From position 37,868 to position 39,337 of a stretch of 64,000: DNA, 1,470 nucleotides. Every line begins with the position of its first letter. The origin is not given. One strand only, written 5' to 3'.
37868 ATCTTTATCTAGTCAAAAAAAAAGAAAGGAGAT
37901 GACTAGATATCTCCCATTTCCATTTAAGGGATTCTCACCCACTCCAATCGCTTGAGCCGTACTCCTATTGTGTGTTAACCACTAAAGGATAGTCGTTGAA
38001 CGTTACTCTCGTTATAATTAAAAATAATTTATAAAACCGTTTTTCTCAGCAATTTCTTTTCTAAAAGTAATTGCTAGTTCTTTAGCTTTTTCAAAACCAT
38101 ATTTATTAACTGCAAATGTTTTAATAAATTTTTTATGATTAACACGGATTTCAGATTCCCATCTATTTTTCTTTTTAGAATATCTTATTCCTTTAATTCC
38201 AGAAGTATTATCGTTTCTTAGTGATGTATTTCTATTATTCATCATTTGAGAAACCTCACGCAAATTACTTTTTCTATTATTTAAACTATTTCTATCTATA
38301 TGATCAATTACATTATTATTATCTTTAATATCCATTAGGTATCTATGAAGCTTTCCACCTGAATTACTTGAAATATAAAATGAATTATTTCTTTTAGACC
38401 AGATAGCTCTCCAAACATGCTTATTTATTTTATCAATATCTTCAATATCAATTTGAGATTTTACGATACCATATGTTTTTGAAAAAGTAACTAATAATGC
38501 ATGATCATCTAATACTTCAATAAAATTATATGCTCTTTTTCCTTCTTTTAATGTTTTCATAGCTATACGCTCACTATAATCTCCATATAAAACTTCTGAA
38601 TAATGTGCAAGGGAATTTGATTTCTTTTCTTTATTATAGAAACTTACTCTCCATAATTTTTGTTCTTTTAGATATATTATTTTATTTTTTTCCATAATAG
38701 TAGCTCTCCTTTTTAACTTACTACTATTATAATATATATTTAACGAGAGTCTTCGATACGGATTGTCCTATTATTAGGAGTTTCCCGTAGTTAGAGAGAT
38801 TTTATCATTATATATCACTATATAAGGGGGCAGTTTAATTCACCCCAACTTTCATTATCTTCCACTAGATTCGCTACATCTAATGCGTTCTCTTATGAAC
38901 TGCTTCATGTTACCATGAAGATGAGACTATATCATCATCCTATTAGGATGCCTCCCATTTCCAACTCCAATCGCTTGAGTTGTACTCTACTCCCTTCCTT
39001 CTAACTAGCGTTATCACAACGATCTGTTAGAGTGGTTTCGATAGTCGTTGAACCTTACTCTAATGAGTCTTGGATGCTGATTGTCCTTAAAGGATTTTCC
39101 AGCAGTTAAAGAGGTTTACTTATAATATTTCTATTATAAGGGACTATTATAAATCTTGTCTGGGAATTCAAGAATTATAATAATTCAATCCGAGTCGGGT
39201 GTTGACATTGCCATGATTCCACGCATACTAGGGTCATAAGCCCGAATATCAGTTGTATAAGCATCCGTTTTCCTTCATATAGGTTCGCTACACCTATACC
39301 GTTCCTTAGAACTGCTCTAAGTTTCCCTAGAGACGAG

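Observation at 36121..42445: RNA polymerase beta gene fragmented by four td-like group I introns, with proposed 78-nt and 15-nt micro-exons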

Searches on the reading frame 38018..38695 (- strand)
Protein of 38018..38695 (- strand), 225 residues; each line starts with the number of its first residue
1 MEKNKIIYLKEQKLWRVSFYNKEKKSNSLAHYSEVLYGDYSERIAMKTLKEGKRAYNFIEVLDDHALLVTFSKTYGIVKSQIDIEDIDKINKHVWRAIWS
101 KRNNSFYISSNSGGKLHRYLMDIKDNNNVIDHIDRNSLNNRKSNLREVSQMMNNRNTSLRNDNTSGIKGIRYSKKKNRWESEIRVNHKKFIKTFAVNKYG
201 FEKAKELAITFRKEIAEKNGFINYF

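Call 37: search_protein_families(library=pfam, proteins=[window:38018-38695:-], max_evalue=0.01)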
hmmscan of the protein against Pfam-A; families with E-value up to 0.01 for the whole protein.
window:38018-38695:- (225 aa): 2 families
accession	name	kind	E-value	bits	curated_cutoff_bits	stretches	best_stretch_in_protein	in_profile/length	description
PF00847.26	AP2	-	7.3e-14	52.2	33.3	1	165-215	1-51/54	AP2 domain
PF13392.12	HNH_3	-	7.5e-05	22.7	24.8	1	126-154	17-45/46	HNH endonuclease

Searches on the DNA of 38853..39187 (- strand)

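Call 50: search_dna_similar(query=window:38853-39187:-, collection=phages, mode=distant, max_rows=40, rows=spread, max_evalue=0.001)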
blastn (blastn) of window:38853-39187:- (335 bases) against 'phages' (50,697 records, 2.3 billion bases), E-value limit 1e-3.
Records with a match: 699; places in all: 912; records where one place covers at least 80% of the query: 7.
Best place of each record, by identity: >=99% 5; 95-99% 1; 80-90% 291; 60-80% 402.
By first word of the organism name: Escherichia 132; Staphylococcus 105; Bacillus 75; Vibrio 55; Pectobacterium 46; Yersinia 38; Klebsiella 30; Enterococcus 28; Pseudomonas 28; Salmonella 19; and 33 more.
By host as written in the record: - 88; Escherichia coli 47; Yersinia pestis 33; Pectobacterium atrosepticum DSM18077 33; Staphylococcus aureus 28; Escherichia coli B 19; Bacillus subtilis 16; Campylobacter jejuni 14; and 218 more.
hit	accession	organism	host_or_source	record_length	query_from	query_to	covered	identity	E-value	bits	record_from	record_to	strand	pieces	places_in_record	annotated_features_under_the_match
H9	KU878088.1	Bacillus phage AR9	Bacillus subtilis subsp. subtilis 168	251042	1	335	100%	100.0%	4e-171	605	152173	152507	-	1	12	DNA-directed RNA polymerase beta subunit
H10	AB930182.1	Bacillus phage SPG24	Bacillus subtilis G24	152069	71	288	46%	85.1%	6e-17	173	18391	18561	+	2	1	none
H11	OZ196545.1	Vibrio phage D148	Seawater and oysters mix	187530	72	281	48%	78.0%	3e-7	113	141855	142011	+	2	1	hypothetical protein (x2)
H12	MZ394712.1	Escherichia phage U1G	Colistin resistant Escherichia coli ...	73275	190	335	44%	69.1%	1e-5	56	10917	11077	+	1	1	none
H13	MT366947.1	Bacillus phage Hyb2phi3Ts-SPbeta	Bacillus subtilis subsp. subtilis str. ...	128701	69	290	34%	82.8%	1e-6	118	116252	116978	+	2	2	HNH homing endonuclease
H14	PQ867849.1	phage HSd1-k141_2165608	Crassostrea hongkongensis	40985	201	322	36%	75.8%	1e-13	82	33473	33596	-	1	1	none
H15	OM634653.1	Bacillus phage vB_BsuS_PJN02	Bacillus subtilis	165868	212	333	36%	72.6%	3e-8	64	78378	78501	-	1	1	none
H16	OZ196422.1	Vibrio phage F94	Seawater and oysters mix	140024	190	301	33%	73.0%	8e-9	67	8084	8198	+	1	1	hypothetical protein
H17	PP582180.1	Enterococcus phage vB_Efs8_KEN04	Enterococcus faecalis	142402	196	303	32%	71.8%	3e-8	64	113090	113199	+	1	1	hypothetical protein (x2)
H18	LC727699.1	Pseudomonas phage sp. LC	Pseudomonas aeruginosa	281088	47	152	32%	72.2%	6e-4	51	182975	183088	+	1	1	none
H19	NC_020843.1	Vibrio phage 11895-B1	Vibrio sp. 11985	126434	190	289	30%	73.5%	4e-6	57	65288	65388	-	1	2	none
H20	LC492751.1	Staphylococcus phage KSAP7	Staphylococcus aureus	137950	46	147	30%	71.2%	2e-4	52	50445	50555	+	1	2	putative DNA helicase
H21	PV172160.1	Staphylococcus phage StAP1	Staphylococcus aureus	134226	46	147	30%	71.2%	2e-4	52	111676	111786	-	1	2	hypothetical protein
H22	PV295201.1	Shigella phage vB_Shso_BCPShso_001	Shigella sonnei 005/2-13/R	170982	227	317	27%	78.3%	5e-11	73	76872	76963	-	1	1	none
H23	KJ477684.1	Tequatrovirus T4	-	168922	227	317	27%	78.3%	5e-11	73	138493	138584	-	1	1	nrdB: aerobic NDP reductase small subunit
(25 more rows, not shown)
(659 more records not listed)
